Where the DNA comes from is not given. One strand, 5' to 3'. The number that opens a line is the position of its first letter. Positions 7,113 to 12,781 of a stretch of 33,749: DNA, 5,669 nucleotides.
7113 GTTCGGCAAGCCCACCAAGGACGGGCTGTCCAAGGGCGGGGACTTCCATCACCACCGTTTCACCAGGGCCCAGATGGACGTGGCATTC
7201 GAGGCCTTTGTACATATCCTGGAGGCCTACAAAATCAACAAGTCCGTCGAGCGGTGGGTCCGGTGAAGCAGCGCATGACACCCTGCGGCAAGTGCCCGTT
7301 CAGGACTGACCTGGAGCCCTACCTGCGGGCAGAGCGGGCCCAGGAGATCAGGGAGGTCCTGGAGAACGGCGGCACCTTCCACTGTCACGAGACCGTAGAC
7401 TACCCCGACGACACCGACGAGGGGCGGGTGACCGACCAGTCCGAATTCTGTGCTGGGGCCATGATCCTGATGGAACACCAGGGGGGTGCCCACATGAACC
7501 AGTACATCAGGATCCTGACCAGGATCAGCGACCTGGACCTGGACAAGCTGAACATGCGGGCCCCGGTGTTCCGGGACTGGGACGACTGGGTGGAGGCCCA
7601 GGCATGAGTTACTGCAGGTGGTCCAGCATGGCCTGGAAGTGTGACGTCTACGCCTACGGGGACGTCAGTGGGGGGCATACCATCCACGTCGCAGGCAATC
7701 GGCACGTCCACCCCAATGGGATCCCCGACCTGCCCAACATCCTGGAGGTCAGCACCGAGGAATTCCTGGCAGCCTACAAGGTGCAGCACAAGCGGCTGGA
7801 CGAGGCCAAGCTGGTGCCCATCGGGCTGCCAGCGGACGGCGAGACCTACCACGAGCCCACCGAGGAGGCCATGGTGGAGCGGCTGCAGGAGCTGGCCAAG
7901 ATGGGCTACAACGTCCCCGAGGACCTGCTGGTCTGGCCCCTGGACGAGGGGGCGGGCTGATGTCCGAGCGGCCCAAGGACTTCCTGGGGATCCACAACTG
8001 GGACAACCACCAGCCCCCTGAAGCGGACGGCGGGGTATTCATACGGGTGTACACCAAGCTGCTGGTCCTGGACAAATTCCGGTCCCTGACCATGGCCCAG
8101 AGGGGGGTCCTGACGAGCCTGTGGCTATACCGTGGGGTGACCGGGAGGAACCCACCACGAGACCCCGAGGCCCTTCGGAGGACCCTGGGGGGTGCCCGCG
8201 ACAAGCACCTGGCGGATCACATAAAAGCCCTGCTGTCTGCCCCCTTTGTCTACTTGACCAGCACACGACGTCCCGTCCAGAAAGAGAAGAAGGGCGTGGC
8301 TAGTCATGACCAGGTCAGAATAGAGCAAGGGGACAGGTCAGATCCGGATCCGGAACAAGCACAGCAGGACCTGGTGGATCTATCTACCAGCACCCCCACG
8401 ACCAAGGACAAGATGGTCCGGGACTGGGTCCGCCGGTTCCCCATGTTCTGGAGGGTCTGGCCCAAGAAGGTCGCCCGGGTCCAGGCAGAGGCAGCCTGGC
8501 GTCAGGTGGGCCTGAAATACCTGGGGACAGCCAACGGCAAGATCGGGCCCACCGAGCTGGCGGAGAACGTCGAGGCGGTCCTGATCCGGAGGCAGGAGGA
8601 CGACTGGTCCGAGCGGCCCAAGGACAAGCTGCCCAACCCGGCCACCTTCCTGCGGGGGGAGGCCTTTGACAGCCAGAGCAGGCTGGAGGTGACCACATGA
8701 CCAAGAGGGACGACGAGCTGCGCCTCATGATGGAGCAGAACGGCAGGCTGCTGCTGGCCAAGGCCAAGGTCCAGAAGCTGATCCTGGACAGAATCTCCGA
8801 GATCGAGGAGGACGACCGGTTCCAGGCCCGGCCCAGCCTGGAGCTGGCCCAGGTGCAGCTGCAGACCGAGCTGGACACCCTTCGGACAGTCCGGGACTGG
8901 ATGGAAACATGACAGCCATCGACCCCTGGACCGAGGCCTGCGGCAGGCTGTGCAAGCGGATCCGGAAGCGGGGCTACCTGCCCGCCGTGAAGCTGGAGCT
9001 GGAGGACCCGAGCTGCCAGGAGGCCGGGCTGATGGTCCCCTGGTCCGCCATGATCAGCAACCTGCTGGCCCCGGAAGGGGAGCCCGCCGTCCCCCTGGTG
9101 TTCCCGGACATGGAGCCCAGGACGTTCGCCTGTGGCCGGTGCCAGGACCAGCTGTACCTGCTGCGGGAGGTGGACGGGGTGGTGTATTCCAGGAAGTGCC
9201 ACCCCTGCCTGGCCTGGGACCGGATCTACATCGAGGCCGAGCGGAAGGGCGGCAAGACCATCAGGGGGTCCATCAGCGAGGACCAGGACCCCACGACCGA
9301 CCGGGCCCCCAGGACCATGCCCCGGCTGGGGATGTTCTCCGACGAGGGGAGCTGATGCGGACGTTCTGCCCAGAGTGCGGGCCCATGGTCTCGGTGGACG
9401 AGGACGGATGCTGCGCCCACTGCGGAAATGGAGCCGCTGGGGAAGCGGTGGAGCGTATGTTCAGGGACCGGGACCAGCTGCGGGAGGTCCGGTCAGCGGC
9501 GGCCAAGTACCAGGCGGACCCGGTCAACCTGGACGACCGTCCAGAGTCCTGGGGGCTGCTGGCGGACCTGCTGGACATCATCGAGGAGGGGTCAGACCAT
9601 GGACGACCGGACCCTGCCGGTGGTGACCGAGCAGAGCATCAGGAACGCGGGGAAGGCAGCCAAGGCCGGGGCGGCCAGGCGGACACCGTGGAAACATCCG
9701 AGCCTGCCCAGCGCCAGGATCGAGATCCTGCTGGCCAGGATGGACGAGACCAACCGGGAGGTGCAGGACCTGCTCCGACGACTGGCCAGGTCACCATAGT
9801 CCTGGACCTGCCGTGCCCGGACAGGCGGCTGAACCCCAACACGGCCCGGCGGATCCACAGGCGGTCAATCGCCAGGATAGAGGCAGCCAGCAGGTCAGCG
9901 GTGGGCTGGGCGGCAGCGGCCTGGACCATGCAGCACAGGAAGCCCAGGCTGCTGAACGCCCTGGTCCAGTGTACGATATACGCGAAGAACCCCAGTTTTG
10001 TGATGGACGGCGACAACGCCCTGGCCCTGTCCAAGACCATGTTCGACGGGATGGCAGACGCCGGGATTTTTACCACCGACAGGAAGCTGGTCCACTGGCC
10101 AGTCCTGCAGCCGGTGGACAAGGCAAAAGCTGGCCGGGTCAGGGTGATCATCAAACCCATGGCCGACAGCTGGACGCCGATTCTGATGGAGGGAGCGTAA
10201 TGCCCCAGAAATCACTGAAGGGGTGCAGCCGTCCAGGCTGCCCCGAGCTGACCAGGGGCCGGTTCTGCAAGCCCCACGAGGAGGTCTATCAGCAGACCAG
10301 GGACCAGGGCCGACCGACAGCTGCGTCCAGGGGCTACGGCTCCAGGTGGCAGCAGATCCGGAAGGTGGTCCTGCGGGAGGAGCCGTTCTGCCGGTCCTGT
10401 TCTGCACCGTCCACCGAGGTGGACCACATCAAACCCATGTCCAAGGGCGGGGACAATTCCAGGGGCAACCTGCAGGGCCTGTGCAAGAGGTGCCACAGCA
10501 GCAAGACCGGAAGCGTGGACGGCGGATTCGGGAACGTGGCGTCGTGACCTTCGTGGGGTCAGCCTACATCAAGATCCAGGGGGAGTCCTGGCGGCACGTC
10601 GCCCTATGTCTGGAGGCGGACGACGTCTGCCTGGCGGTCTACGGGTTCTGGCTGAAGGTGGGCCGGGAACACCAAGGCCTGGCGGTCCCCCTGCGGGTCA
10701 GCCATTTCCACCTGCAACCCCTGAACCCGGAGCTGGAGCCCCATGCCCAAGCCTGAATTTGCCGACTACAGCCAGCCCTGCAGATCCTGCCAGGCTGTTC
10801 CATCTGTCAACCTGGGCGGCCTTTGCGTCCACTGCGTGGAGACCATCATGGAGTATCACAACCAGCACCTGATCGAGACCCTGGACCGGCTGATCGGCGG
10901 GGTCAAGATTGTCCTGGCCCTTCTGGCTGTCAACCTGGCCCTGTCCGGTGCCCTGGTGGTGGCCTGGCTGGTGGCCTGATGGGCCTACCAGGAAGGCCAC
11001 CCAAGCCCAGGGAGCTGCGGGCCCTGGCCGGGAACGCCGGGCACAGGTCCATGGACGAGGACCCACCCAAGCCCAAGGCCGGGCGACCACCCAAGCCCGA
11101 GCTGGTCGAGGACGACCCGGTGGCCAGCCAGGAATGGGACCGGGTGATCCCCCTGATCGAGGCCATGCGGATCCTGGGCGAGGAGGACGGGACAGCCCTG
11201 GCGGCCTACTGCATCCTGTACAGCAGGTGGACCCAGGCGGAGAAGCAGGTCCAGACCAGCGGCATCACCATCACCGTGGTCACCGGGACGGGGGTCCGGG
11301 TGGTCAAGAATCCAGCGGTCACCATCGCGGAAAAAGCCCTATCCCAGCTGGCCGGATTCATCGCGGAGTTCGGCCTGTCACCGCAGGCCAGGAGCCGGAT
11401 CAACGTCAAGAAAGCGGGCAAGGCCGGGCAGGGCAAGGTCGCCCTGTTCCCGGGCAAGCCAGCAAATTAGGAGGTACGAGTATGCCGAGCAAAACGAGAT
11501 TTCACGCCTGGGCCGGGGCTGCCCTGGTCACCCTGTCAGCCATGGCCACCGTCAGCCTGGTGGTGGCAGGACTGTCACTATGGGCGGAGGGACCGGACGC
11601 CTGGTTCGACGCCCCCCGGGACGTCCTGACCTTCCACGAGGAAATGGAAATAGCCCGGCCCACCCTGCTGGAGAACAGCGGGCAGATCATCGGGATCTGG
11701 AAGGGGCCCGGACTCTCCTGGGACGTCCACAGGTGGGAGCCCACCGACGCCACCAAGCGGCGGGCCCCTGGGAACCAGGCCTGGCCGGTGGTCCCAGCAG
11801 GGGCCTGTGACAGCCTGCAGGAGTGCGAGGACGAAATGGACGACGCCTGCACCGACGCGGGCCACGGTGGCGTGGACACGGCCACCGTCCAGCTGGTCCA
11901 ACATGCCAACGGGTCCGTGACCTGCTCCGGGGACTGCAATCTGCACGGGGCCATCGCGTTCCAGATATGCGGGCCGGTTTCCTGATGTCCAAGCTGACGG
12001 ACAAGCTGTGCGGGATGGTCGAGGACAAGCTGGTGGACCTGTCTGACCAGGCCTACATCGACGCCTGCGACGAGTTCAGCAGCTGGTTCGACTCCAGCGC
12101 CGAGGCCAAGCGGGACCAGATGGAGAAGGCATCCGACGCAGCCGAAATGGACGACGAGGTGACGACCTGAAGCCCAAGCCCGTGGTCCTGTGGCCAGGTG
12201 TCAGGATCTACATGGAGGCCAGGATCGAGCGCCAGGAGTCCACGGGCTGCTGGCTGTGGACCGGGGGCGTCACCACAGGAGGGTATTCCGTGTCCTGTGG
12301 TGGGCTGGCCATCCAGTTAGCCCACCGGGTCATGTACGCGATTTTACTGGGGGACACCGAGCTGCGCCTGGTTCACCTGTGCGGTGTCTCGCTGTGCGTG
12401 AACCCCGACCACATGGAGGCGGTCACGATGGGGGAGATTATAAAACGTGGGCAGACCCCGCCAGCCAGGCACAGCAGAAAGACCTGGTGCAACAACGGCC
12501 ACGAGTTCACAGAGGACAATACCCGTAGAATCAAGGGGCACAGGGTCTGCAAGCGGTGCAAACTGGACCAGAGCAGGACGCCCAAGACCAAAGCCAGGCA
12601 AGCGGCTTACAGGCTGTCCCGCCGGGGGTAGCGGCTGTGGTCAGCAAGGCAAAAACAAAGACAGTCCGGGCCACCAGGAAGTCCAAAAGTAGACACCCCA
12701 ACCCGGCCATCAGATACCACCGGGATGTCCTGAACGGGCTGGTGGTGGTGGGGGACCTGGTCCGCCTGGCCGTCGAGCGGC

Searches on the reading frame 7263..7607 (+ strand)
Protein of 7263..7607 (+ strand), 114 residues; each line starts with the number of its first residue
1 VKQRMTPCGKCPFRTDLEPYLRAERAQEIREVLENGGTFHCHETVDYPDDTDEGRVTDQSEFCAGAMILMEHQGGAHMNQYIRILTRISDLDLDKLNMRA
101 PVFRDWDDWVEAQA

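Call 24: search_protein_families(library=pfam, proteins=[window:7263-7607:+], max_evalue=0.01)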
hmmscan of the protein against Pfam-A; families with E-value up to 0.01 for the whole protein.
window:7263-7607:+ (114 aa): 1 family
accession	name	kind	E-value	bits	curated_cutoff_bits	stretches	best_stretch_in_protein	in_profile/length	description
PF19800.4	DUF6283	-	0.0014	19.2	27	1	3-66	2-58/115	Family of unknown function (DUF6283)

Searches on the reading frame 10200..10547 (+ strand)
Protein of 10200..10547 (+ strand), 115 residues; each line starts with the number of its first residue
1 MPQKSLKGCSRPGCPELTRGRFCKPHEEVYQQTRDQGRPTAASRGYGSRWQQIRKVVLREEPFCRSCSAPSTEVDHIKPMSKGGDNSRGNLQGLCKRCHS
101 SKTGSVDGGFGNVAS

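Call 24: search_protein_families(library=pfam, proteins=[window:10200-10547:+], max_evalue=0.01)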
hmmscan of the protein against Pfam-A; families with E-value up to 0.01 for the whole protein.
window:10200-10547:+ (115 aa): 3 families
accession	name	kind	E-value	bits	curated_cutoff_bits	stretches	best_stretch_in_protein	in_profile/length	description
PF01844.29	HNH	-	5.1e-11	43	21.4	1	64-103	1-45/47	HNH endonuclease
PF14279.12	HNH_5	-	3.8e-10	40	27.5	1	64-111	1-52/56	HNH endonuclease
PF13395.12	HNH_4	-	0.0023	18.3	22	1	71-91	17-37/54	HNH endonuclease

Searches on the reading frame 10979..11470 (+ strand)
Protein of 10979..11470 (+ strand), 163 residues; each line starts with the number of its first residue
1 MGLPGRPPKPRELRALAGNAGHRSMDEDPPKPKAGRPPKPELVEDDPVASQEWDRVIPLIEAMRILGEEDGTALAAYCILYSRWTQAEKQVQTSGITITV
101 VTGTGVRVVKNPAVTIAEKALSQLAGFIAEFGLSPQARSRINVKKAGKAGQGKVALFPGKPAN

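Call 25: search_protein_families(library=pfam, proteins=[window:10979-11470:+], max_evalue=0.01)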
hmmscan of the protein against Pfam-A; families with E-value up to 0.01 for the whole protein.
window:10979-11470:+ (163 aa): 1 family
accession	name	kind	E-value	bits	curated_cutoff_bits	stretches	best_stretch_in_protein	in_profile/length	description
PF05119.17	Terminase_4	-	7.2e-29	100.5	24.7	1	49-146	1-96/98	Phage terminase, small subunit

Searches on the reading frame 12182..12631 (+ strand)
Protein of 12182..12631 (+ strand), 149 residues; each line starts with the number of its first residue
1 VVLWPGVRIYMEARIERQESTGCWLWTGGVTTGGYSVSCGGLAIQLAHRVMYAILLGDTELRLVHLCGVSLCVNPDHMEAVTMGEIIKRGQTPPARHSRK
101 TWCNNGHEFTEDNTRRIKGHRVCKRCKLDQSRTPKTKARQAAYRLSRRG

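Call 25: search_protein_families(library=pfam, proteins=[window:12182-12631:+], max_evalue=0.01)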
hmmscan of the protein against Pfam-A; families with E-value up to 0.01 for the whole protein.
window:12182-12631:+ (149 aa): 1 family
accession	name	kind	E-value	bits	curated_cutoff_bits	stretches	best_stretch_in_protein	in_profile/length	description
PF13392.12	HNH_3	-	0.0013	18.7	24.8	1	46-83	2-41/46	HNH endonuclease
